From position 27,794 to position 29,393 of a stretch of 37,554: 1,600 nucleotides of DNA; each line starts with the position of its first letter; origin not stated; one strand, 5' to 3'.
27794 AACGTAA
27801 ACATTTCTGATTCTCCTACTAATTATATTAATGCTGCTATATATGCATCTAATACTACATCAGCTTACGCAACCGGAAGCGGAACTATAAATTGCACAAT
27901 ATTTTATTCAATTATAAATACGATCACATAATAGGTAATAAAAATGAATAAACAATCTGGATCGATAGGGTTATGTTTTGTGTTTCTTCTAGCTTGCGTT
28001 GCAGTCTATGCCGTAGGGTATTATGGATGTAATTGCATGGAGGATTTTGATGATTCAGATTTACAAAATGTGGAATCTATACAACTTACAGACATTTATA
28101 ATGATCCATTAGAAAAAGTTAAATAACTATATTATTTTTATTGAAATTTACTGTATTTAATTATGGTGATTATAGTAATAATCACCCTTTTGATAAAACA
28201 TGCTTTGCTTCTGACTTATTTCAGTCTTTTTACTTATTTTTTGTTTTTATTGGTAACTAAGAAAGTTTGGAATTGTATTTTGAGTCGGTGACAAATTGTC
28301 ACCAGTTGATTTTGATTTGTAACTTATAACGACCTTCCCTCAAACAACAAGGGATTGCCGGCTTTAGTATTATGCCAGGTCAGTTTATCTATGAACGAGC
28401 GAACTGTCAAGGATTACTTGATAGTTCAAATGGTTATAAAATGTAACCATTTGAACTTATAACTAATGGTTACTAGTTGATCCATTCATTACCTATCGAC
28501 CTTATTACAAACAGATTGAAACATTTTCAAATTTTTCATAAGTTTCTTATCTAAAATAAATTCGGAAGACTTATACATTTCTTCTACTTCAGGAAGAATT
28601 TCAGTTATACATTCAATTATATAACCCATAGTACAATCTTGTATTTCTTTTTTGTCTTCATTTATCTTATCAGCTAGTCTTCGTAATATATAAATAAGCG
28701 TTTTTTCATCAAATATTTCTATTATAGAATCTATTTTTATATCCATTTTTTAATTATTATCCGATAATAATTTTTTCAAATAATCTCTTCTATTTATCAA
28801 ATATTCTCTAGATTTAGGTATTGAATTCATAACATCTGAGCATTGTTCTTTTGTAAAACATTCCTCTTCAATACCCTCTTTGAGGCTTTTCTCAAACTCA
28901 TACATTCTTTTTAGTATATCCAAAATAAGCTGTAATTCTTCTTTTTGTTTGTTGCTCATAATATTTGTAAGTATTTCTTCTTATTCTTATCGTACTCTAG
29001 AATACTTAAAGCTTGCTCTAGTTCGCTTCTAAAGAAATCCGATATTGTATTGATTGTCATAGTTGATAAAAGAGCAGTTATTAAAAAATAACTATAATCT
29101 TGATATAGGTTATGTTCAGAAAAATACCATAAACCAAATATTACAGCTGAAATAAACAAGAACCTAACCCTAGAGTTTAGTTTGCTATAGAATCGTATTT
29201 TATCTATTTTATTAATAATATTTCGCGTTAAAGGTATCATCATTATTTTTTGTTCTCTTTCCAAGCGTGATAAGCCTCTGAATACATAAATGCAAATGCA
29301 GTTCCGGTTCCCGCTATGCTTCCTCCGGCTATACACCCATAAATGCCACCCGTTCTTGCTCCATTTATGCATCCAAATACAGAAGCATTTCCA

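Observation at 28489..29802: Phage-borne double-glycine-leader peptide cassette: microcin-like precursor plus putative immunity protein, with no exporter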

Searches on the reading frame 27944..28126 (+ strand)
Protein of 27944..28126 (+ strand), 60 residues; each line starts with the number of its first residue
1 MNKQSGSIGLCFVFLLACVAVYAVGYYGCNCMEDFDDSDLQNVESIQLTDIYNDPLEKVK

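Call 13: search_protein_families(library=ncbifam, proteins=[window:27944-28126:+], max_evalue=10)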
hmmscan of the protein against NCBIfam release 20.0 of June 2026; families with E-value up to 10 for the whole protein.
window:27944-28126:+ (60 aa): 1 family
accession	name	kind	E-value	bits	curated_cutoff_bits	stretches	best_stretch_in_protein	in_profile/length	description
NF050035.1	rSAM_WgK_link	exception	0.005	15.9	650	1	11-54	269-312/367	radical SAM/SPASM peptide maturase WgkB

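Call 20: search_protein_families(library=phrogs, proteins=[window:27944-28126:+], max_evalue=0.01)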
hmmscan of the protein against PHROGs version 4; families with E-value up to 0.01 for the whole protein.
window:27944-28126:+ (60 aa): 0 families

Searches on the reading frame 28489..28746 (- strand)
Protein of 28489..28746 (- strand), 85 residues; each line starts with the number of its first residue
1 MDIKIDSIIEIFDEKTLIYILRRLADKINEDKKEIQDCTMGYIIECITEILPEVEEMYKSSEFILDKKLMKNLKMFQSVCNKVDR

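Call 6: search_protein_families(library=pfam, proteins=[window:28489-28746:-], max_evalue=1)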
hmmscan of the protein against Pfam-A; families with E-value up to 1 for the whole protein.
window:28489-28746:- (85 aa): 2 families
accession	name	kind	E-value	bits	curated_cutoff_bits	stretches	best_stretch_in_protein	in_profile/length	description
PF02769.27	AIRS_C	-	0.025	15.2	23.1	1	11-53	41-82/156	AIR synthase related protein, C-terminal domain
PF08559.15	Cut8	-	0.062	13.3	26.2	1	4-60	52-108/241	Cut8, nuclear proteasome tether protein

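Call 7: search_protein_families(library=phrogs, proteins=[window:28489-28746:-], max_evalue=1)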
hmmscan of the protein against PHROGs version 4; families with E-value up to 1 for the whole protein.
window:28489-28746:- (85 aa): 0 families

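Call 13: search_protein_families(library=ncbifam, proteins=[window:28489-28746:-], max_evalue=10)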
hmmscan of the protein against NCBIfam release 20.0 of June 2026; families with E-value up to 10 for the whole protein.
window:28489-28746:- (85 aa): 0 families

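Call 92: search_protein_families(library=padloc, proteins=[window:28489-28746:-], max_evalue=0.1)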
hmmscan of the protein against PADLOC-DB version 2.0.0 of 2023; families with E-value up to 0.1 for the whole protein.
window:28489-28746:- (85 aa): 1 family
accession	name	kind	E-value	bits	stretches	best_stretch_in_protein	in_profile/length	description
PDLC02237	AbiEi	-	0.024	12.2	1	7-50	203-245/285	AbiEi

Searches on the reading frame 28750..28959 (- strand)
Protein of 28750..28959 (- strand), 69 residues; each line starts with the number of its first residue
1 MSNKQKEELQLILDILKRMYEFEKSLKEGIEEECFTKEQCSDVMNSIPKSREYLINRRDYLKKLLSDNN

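Call 6: search_protein_families(library=pfam, proteins=[window:28750-28959:-], max_evalue=1)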
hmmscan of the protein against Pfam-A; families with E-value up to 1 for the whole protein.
window:28750-28959:- (69 aa): 1 family
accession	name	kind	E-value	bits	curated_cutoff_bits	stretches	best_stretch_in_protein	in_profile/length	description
PF16041.10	APD1-4_M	-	0.091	13.4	25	1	2-41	19-54/108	E3 ubiquitin-protein ligase APD1-4, middle domain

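Call 7: search_protein_families(library=phrogs, proteins=[window:28750-28959:-], max_evalue=1)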
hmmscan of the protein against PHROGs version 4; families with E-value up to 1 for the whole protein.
window:28750-28959:- (69 aa): 0 families

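Call 13: search_protein_families(library=ncbifam, proteins=[window:28750-28959:-], max_evalue=10)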
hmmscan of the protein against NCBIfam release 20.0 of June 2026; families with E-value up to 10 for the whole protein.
window:28750-28959:- (69 aa): 0 families

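Call 92: search_protein_families(library=padloc, proteins=[window:28750-28959:-], max_evalue=0.1)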
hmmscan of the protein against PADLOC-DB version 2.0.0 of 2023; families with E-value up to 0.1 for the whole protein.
window:28750-28959:- (69 aa): 1 family
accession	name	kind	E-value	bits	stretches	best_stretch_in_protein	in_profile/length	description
PDLC04969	PDC-S26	-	0.011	12.8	1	1-59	175-233/367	-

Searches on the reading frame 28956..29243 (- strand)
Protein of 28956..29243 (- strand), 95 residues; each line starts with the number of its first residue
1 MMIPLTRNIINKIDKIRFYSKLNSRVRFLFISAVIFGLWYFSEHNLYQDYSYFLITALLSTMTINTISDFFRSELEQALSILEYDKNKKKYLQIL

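Call 6: search_protein_families(library=pfam, proteins=[window:28956-29243:-], max_evalue=1)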
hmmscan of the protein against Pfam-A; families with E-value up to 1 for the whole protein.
window:28956-29243:- (95 aa): 4 families
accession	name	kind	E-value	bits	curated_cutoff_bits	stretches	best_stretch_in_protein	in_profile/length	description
PF06453.16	LT-IIB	-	0.0023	18.2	25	0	52-92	10-50/122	Type II heat-labile enterotoxin , B subunit (LT-IIB)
PF08908.16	MesX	-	0.025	14.1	25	1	17-80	207-268/323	Putative oxygenase MesX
PF10947.13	DUF2628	-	0.031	15.2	23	1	12-65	7-59/93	Protein of unknown function (DUF2628)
PF02517.21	Rce1-like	-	0.033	14.9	22.4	1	21-62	33-73/93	Type II CAAX prenyl endopeptidase Rce1-like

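Call 7: search_protein_families(library=phrogs, proteins=[window:28956-29243:-], max_evalue=1)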
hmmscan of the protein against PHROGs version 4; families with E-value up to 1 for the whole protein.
window:28956-29243:- (95 aa): 0 families

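Call 13: search_protein_families(library=ncbifam, proteins=[window:28956-29243:-], max_evalue=10)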
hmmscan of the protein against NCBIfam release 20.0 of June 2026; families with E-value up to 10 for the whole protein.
window:28956-29243:- (95 aa): 0 families

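Call 92: search_protein_families(library=padloc, proteins=[window:28956-29243:-], max_evalue=0.1)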
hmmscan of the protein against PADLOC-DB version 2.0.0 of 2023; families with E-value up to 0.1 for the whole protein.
window:28956-29243:- (95 aa): 0 families

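Call 104: search_solved_structures(query=A7, max_evalue=1)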
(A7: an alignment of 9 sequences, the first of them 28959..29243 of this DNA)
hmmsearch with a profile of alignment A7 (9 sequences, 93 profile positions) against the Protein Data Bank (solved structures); distinct sequences matched with E-value up to 1: 1.
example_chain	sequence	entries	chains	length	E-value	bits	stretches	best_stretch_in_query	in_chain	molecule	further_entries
4x5m_A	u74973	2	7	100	0.63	13.4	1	18-65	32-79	Uncharacterized protein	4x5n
